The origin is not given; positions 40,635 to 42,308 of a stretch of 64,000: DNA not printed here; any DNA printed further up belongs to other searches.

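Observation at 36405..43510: Translationally coupled five-gene operon of unknown pathway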

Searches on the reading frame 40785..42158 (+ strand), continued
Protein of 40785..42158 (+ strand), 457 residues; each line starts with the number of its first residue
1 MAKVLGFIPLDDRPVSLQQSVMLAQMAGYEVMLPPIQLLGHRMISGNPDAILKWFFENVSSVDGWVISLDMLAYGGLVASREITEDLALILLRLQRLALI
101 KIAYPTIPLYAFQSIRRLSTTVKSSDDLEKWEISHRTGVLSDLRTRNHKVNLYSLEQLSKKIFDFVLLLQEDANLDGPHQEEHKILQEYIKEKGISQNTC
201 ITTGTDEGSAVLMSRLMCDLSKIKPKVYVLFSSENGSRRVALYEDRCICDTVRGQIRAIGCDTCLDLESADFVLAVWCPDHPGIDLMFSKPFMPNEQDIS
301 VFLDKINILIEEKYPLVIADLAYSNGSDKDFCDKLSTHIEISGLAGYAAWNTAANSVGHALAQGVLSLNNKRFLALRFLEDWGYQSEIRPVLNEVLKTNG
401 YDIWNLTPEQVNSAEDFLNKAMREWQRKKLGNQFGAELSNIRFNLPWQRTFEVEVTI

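Call 32: search_protein_families(library=pfam, proteins=[L055:8972-9763:+, L045:3472-4188:+, L028:7530-8792:+, L018:460-3579:+, L021:14430-14876:+, L057:3665-4399:+, L083:8737-9972:+, L018:8616-9392:+, L063:2083-3909:+, L030:14794-16608:+], max_evalue=0.001)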
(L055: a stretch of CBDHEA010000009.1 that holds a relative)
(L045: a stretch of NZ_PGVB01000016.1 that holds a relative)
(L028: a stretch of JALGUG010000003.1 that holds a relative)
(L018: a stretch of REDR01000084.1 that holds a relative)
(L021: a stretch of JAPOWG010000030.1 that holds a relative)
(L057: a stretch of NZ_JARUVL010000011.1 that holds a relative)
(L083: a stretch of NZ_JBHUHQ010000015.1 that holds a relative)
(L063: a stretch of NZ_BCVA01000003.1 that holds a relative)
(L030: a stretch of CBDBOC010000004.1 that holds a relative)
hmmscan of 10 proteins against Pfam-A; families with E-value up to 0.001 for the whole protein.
L055:8972-9763:+ (263 aa): 1 family
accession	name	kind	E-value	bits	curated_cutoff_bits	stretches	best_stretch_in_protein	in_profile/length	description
PF05721.19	PhyH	-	6.4e-33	115.3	22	1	10-222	1-213/213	Phytanoyl-CoA dioxygenase (PhyH)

L045:3472-4188:+ (238 aa): 2 families
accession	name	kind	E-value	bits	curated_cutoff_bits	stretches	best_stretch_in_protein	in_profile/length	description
PF00756.26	Esterase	-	3e-29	103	22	1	8-233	1-249/251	Putative esterase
PF12146.15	Hydrolase_4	-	2.8e-06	27.3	27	1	111-167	71-127/239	Serine aminopeptidase, S33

L028:7530-8792:+ (420 aa): 3 families
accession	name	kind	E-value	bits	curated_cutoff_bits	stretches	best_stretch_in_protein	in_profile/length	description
PF10143.14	PhosphMutase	-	8.7e-57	192.1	21.5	1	50-222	1-170/170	2,3-bisphosphoglycerate-independent phosphoglycerate mutase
PF01676.23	Metalloenzyme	-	1.1e-46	159.8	24.3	1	15-404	2-245/252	Metalloenzyme superfamily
PF01663.27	Phosphodiest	-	0.00015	21.9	23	0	296-357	157-221/342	Type I phosphodiesterase / nucleotide pyrophosphatase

L018:460-3579:+ (1039 aa): 5 families
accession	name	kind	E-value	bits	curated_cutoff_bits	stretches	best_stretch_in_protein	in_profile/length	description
PF01074.27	Glyco_hydro_38N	-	7.8e-81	271.9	25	1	246-513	1-269/270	Glycosyl hydrolases family 38 N-terminal domain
PF07748.19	Glyco_hydro_38C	-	1.8e-70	237.9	25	1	702-906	1-206/206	Glycosyl hydrolases family 38 C-terminal domain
PF09261.16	Alpha-mann_mid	-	1.1e-20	74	31.1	1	520-616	1-95/96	Alpha mannosidase middle domain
PF17677.7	Glyco_hydro38C2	-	6.5e-16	58.7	22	1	962-1033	1-71/72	Glycosyl hydrolases family 38 C-terminal beta sandwich domain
PF03065.20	Glyco_hydro_57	-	0.00058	19.7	21.2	0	295-393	78-174/291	Glycosyl hydrolase family 57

L021:14430-14876:+ (148 aa): 0 families

L057:3665-4399:+ (244 aa): 3 families
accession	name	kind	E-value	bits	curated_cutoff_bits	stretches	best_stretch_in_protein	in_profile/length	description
PF00072.30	Response_reg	-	8.5e-29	100.4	30.2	1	9-121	1-110/111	Response regulator receiver domain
PF12833.13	HTH_18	-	1.4e-19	70.6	33.6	1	164-242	1-79/80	Helix-turn-helix domain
PF00165.29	HTH_AraC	-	4.5e-10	39.8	26.6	1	205-241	6-41/42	Bacterial regulatory helix-turn-helix proteins, AraC family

L083:8737-9972:+ (411 aa): 4 families
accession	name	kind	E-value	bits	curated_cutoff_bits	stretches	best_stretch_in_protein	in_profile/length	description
PF16373.10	DUF4985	-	2e-36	125.3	39.3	1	298-408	5-114/114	Domain of unknown function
PF02638.21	GHL10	-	2.8e-14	53.4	27.9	1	47-267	23-220/311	Glycosyl hydrolase-like 10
PF13200.12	DUF4015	-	3.7e-08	33.3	27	1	39-273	9-194/313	Putative glycosyl hydrolase domain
PF14871.12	GHL6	-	1.3e-05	25.9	35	1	47-192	4-131/132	Hypothetical glycosyl hydrolase 6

L018:8616-9392:+ (258 aa): 3 families
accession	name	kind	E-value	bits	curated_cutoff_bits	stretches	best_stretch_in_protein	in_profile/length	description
PF07702.18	UTRA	-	1.1e-39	135.9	23.8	1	106-244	2-140/141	UTRA domain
PF00392.27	GntR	-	6.1e-18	64.7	27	1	20-83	1-64/64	Bacterial regulatory proteins, gntR family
PF08220.18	HTH_DeoR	-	0.00027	21.1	21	1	48-85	19-56/57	DeoR-like helix-turn-helix domain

L063:2083-3909:+ (608 aa): 4 families
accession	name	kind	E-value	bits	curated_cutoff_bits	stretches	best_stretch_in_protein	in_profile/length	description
PF06580.19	His_kinase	-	7.2e-28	97.1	25.2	1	391-470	1-81/81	Histidine kinase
PF00672.30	HAMP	-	6.8e-12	46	25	1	324-374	1-51/53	HAMP domain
PF02743.24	dCache_1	-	7.2e-12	45.8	45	1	49-283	4-233/240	Cache domain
PF02518.31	HATPase_c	-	2.4e-09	38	26.4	1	487-595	7-110/111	Histidine kinase-, DNA gyrase B-, and HSP90-like ATPase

L030:14794-16608:+ (604 aa): 0 families

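Call 33: search_protein_families(library=pfam, proteins=[L040:16449-17093:+, L083:6228-6980:+, L034:13402-15804:+, L080:7853-8902:+, L013:8409-9143:+, L034:7449-10004:+, L024:7226-9133:+, L024:16550-17245:+, L044:4863-6455:+, L051:12407-13396:+], max_evalue=0.001)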
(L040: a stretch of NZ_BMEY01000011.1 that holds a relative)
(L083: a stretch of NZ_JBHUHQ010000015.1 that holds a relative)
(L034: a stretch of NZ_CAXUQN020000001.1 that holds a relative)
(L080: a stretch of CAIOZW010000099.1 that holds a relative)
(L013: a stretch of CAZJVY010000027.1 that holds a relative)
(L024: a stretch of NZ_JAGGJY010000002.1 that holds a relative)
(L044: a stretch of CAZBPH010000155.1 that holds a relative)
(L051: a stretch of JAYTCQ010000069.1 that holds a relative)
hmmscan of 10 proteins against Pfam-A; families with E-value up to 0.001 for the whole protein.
L040:16449-17093:+ (214 aa): 1 family
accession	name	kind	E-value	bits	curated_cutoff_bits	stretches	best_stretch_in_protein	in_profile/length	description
PF04854.19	DUF624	-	2.6e-19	69.6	24.2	1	21-96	2-77/77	Protein of unknown function, DUF624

L083:6228-6980:+ (250 aa): 1 family
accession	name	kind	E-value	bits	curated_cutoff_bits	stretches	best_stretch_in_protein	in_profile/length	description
PF03009.23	GDPD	-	9.3e-52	177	23.6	1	7-233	1-243/244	Glycerophosphoryl diester phosphodiesterase family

L034:13402-15804:+ (800 aa): 1 family
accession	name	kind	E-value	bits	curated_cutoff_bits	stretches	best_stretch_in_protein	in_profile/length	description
PF02638.21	GHL10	-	4.5e-22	79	27.9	1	357-641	17-293/311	Glycosyl hydrolase-like 10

L080:7853-8902:+ (349 aa): 0 families

L013:8409-9143:+ (244 aa): 0 families

L034:7449-10004:+ (851 aa): 4 families
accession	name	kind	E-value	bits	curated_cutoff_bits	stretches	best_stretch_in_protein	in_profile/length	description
PF01074.27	Glyco_hydro_38N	-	1.5e-33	116.8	25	1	7-251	2-257/270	Glycosyl hydrolases family 38 N-terminal domain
PF09261.16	Alpha-mann_mid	-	1.4e-12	47.9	31.1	1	276-365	6-96/96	Alpha mannosidase middle domain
PF07748.19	Glyco_hydro_38C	-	1.5e-09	38.9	25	1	487-703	1-202/206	Glycosyl hydrolases family 38 C-terminal domain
PF17677.7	Glyco_hydro38C2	-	9.5e-05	22.9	22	1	794-843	18-72/72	Glycosyl hydrolases family 38 C-terminal beta sandwich domain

L024:7226-9133:+ (635 aa): 8 families
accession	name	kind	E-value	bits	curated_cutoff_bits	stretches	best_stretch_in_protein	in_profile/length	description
PF23598.1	LRR_14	-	3.1e-46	158.2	40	4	255-402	42-177/353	Leucine-rich repeat region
PF13855.12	LRR_8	-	2.3e-42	143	27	9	439-496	2-61/61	Leucine rich repeat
PF12799.13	LRR_4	-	5.7e-37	125.3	27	5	485-524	2-41/44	Leucine Rich repeats (2 copies)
PF00560.39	LRR_1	-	3.3e-27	89.1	20.6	0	307-328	1-23/23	Leucine Rich Repeat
PF23211.1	LRR_LRWD1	-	1.3e-09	38.5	28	0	236-302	41-105/190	Leucine-rich repeat and WD repeat-containing protein 1, LRR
PF23286.1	LRR_13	-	2.9e-07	30.9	30.1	1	145-292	6-162/210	Disease resistance protein RPS4B-like, leucine-rich repeats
PF23952.1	LRR_EndoS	-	3.2e-07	31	27.9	0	108-201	31-116/116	Endo-beta-N-acetylglucosaminidase EndoS LRR domain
PF14580.12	LRR_9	-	1e-06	28.9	30.5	0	84-182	29-127/175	Leucine-rich repeat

L024:16550-17245:+ (231 aa): 0 families

L044:4863-6455:+ (530 aa): 1 family
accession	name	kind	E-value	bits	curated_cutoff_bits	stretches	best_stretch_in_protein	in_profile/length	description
PF00450.28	Peptidase_S10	-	4.7e-19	69.5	21.9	1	97-487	23-364/420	Serine carboxypeptidase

L051:12407-13396:+ (329 aa): 1 family
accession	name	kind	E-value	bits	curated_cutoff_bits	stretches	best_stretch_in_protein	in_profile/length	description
PF01869.26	BcrAD_BadFG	-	1.8e-32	113.4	31.5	1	8-311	1-271/271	BadF/BadG/BcrA/BcrD ATPase family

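Call 56: search_solved_structures(query=A1, max_evalue=10)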
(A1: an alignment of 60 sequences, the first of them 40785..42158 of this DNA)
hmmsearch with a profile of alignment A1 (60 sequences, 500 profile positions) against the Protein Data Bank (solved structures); distinct sequences matched with E-value up to 10: 1.
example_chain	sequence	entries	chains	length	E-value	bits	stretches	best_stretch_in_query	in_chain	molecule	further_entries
5un0_1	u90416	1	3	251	0.49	12.1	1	376-402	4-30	proteasome assembly chaperone 2 (PAC2) homologue Rv2125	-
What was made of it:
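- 40785..42158 (+): DUF4127 protein (457 aa, cytoplasmic). It is the invariant core enzyme of all related loci. Its reaction is unknown, and it is proposed to be the bond-cleaving step. A profile search against PDB is empty (call 56).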

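Call 60: search_protein_families(library=pfam, proteins=[L060:12248-14632:+, L060:17047-18570:+, L060:20210-21373:+, L060:9-2192:+, L025:18638-20329:+, L072:4678-9765:+, L072:12554-13486:+, L078:6875-9670:+, L078:11671-12909:+, L036:8000-9928:+], max_evalue=0.001)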
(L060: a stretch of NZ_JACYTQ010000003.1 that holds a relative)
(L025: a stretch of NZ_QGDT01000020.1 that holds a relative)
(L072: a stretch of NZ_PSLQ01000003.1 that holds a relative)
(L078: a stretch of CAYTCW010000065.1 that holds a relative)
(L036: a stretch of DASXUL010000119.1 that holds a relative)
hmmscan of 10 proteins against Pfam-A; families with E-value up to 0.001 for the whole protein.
L060:12248-14632:+ (794 aa): 2 families
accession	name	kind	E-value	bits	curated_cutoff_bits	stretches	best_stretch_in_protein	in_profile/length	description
PF00884.28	Sulfatase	-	6.4e-58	196.9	25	1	77-491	1-301/301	Sulfatase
PF16347.10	SGSH_C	-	1.3e-09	38.9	29.3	1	454-591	17-141/154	N-sulphoglucosamine sulphohydrolase, C-terminal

L060:17047-18570:+ (507 aa): 2 families
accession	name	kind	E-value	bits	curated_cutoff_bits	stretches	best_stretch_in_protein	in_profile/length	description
PF06742.16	DUF1214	-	1.4e-28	100.1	25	1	381-490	2-111/112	Protein of unknown function (DUF1214)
PF06863.17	DUF1254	-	1e-18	68.3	22.2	1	112-229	3-127/133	Protein of unknown function (DUF1254)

L060:20210-21373:+ (387 aa): 2 families
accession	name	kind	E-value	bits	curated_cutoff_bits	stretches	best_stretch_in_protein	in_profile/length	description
PF06863.17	DUF1254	-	2.7e-07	31.3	22.2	1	91-155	1-65/133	Protein of unknown function (DUF1254)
PF06742.16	DUF1214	-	8.7e-07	29.9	25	1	298-365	32-111/112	Protein of unknown function (DUF1214)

L060:9-2192:+ (727 aa): 3 families
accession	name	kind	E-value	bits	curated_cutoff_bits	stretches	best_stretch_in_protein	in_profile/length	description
PF22124.2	Glyco_hydro_95_cat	-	4.6e-171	569.7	27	1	213-625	3-408/408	Glycosyl hydrolase family 95 catalytic domain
PF14498.12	Glyco_hyd_65N_2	-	5.9e-38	131.6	27.7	1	1-187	58-231/234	Glycosyl hydrolase family 65, N-terminal domain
PF21307.2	Glyco_hydro_95_C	-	3.7e-23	82.3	27.6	1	627-726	1-94/94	Glycoside hydrolase family 95, C-terminal domain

L025:18638-20329:+ (563 aa): 1 family
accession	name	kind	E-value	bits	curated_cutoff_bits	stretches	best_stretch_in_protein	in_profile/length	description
PF01019.26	G_glu_transpept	-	3.9e-159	531.2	27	1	53-558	2-512/512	Gamma-glutamyltranspeptidase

L072:4678-9765:+ (1695 aa): 4 families
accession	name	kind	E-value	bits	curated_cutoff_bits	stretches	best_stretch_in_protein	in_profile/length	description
PF01074.27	Glyco_hydro_38N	-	3.7e-23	82.7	25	1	401-569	4-179/270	Glycosyl hydrolases family 38 N-terminal domain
PF09261.16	Alpha-mann_mid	-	3.9e-14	52.9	31.1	1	668-761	2-95/96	Alpha mannosidase middle domain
PF07748.19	Glyco_hydro_38C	-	3.3e-09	37.7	25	1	877-1030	1-145/206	Glycosyl hydrolases family 38 C-terminal domain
PF17677.7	Glyco_hydro38C2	-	3.9e-06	27.3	22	1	1352-1440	1-72/72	Glycosyl hydrolases family 38 C-terminal beta sandwich domain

L072:12554-13486:+ (310 aa): 4 families
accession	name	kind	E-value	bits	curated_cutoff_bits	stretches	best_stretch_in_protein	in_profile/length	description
PF13407.12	Peripla_BP_4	-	1.2e-63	215.6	35.1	1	34-286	1-257/258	Periplasmic binding protein domain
PF00532.27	Peripla_BP_1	-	1.5e-26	94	22.2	1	32-297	2-276/281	Periplasmic binding proteins and sugar binding domain of LacI family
PF13377.12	Peripla_BP_3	-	8e-13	49.2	26.5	1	154-300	10-163/167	Periplasmic binding protein-like domain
PF13458.12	Peripla_BP_6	-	4.8e-05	23.6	31.7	0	77-256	58-237/343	Periplasmic binding protein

L078:6875-9670:+ (931 aa): 7 families
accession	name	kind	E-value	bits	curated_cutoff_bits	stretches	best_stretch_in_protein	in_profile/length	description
PF00122.25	E1-E2_ATPase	-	5.5e-51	173.1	28.1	1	124-320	1-181/181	E1-E2 ATPase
PF00689.26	Cation_ATPase_C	-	2.1e-48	164.8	27.3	1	744-920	3-174/175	Cation transporting ATPase, C-terminus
PF13246.12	Cation_ATPase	-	1.6e-19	70.1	21.7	1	404-493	1-91/91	Cation transport ATPase (P-type)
PF00690.31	Cation_ATPase_N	-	2.6e-17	62.6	20.4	1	6-74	1-69/69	Cation transporter/ATPase, N-terminus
PF00702.32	Hydrolase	-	4.9e-16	60.1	26.4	1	338-671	3-190/191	haloacid dehalogenase-like hydrolase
PF16212.11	PhoLip_ATPase_C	-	0.0005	20.3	28.3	1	708-919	22-245/251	Phospholipid-translocating P-type ATPase C-terminal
PF08282.18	Hydrolase_3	-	0.00065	19.9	20.9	0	653-701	204-251/255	haloacid dehalogenase-like hydrolase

L078:11671-12909:+ (412 aa): 8 families
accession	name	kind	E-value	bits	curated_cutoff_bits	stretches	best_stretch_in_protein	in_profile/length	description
PF18133.7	HydF_tetramer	-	2.2e-47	160.2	22.6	1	285-401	2-118/118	Hydrogen maturase F tetramerization domain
PF18128.7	HydF_dimer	-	1.5e-41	140.9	23.4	1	183-281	1-99/99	Hydrogen maturase F dimerization domain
PF01926.29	MMR_HSR1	-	2.6e-23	82.7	21.9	1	17-131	1-113/113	50S ribosome-binding GTPase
PF00009.33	GTP_EFTU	-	3.4e-09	37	26.5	1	91-175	89-187/188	Elongation factor Tu GTP binding domain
PF02421.24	FeoB_N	-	2.3e-08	34.2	27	1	17-168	2-154/156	Ferrous iron transport protein B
PF03193.22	RsgA_GTPase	-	2.7e-08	34.3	30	0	94-171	22-105/174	RsgA GTPase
PF00350.29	Dynamin_N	-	3.1e-07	31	27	0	18-48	1-31/168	Dynamin family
PF04548.22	AIG1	-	9.4e-05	22.3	27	1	17-121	2-110/212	AIG1 family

L036:8000-9928:+ (642 aa): 1 family
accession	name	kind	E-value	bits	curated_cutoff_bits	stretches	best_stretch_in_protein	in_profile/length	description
PF07221.17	GlcNAc_2-epim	-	3.8e-43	148.5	23.4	1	284-618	1-339/347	N-acylglucosamine 2-epimerase (GlcNAc 2-epimerase)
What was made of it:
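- GH38, GDPD, GHL10 and phosphomutase-like neighbours do not fit sialic acid (calls 32, 33, 60).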

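Call 70: search_protein_families(library=ncbifam, proteins=[L005:11483-12778:+, L013:7157-8515:+, L080:7853-8902:+, L051:11844-12467:+, L013:8409-9143:+, L024:16550-17245:+, L030:14794-16608:+, L021:14430-14876:+], max_evalue=0.01)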
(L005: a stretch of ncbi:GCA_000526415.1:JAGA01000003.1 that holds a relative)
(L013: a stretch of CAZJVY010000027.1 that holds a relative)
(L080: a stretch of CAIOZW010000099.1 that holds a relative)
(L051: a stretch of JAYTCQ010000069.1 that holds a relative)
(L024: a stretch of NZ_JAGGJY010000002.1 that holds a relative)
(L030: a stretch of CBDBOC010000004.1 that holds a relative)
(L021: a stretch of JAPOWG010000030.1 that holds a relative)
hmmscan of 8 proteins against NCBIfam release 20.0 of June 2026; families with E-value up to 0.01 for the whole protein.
L005:11483-12778:+ (431 aa): 0 families

L013:7157-8515:+ (452 aa): 0 families

L080:7853-8902:+ (349 aa): 0 families

L051:11844-12467:+ (207 aa): 0 families

L013:8409-9143:+ (244 aa): 0 families

L024:16550-17245:+ (231 aa): 0 families

L030:14794-16608:+ (604 aa): 1 family
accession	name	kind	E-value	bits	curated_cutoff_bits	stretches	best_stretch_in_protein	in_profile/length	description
TIGR00218.1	manA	equivalog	0.00059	19.1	116.2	0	411-580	210-358/359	mannose-6-phosphate isomerase, class I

L021:14430-14876:+ (148 aa): 0 families

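Call 80: find_encoding_contigs(protein=P0005, flank=10000, max_places=1)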
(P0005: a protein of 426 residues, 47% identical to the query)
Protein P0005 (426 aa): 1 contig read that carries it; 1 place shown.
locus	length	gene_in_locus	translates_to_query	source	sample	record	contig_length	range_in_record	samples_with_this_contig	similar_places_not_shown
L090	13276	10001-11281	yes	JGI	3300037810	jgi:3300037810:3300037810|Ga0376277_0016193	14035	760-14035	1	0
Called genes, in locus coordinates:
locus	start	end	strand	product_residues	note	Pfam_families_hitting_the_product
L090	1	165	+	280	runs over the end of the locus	-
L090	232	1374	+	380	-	PF01636:APH (weak)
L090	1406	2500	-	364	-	PF12796:Ank_2, PF13637:Ank_4, PF13857:Ank_5, PF12796:Ank_2, PF13637:Ank_4, PF00023:Ank, PF13606:Ank_3, PF13637:Ank_4, +5 more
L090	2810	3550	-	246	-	-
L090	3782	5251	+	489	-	-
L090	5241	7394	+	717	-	PF01869:BcrAD_BadFG (faint), PF05378:Hydant_A_N, PF13941:MutL (faint), PF01968:Hydantoinase_A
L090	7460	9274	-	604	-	-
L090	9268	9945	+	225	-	-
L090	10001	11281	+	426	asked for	PF13552:DUF4127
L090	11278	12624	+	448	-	PF00890:FAD_binding_2 (weak), PF01134:GIDA (weak), PF01266:DAO (faint), PF07992:Pyr_redox_2 (faint), PF12831:FAD_oxidored, PF13450:NAD_binding_8 (weak)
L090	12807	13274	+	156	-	?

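Call 81: find_encoding_contigs(protein=P0008, flank=10000, max_places=1)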
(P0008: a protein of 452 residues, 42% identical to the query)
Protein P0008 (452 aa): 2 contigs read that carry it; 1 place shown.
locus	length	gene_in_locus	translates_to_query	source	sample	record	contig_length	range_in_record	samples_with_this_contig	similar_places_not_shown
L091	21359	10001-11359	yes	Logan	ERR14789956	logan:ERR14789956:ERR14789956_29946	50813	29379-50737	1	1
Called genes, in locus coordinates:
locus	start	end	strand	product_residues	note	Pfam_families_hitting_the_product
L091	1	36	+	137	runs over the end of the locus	-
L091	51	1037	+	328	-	-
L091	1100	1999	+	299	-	-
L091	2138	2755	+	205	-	PF01618:MotA_ExbB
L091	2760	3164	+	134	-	PF02472:ExbD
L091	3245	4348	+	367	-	PF08448:PAS_4, PF13426:PAS_9, PF00512:HisKA, PF02518:HATPase_c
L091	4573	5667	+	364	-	-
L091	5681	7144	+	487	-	-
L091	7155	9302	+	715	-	PF05378:Hydant_A_N, PF13941:MutL (faint), PF01968:Hydantoinase_A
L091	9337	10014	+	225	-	PF13714:PEP_mutase (faint)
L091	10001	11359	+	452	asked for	PF13552:DUF4127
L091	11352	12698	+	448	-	PF00890:FAD_binding_2 (weak), PF01134:GIDA (weak), PF01266:DAO (weak), PF01946:Thi4 (weak), PF12831:FAD_oxidored, PF13450:NAD_binding_8 (weak)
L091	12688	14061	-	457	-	PF02310:B12-binding, PF04055:Radical_SAM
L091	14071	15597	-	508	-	PF09992:NAGPA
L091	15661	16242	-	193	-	-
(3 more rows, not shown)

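Call 82: find_encoding_contigs(protein=P0002, flank=10000, max_places=1)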
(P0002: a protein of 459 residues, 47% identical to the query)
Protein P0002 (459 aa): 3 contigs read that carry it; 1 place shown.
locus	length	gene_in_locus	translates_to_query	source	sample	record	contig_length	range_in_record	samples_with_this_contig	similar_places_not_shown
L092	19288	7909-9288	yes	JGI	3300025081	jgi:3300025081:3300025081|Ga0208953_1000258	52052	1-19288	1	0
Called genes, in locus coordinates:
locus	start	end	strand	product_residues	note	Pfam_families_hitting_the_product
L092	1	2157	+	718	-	?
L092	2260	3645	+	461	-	-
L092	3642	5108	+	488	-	-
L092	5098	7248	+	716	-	PF05378:Hydant_A_N, PF13941:MutL (faint), PF01968:Hydantoinase_A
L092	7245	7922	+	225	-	-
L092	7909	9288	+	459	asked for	PF13552:DUF4127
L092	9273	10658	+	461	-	PF01946:Thi4 (faint), PF00890:FAD_binding_2 (weak), PF01266:DAO (faint), PF12831:FAD_oxidored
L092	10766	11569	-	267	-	PF01061:ABC2_membrane, PF12698:ABC2_membrane_3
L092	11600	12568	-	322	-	PF00005:ABC_tran, PF13304:AAA_21 (faint), PF13732:DrrA1-3_C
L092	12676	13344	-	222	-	PF01135:PCMT, PF13847:Methyltransf_31 (weak), PF08241:Methyltransf_11 (weak), PF08242:Methyltransf_12 (faint), PF13649:Methyltransf_25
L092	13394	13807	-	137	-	PF02629:CoA_binding, PF13380:CoA_binding_2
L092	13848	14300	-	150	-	-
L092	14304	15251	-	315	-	-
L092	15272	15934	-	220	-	-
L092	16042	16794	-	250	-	PF01975:SurE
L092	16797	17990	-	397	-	-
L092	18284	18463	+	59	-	-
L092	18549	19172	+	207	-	PF00258:Flavodoxin_1 (weak), PF02525:Flavodoxin_2 (weak), PF03358:FMN_red, PF12724:Flavodoxin_5 (faint)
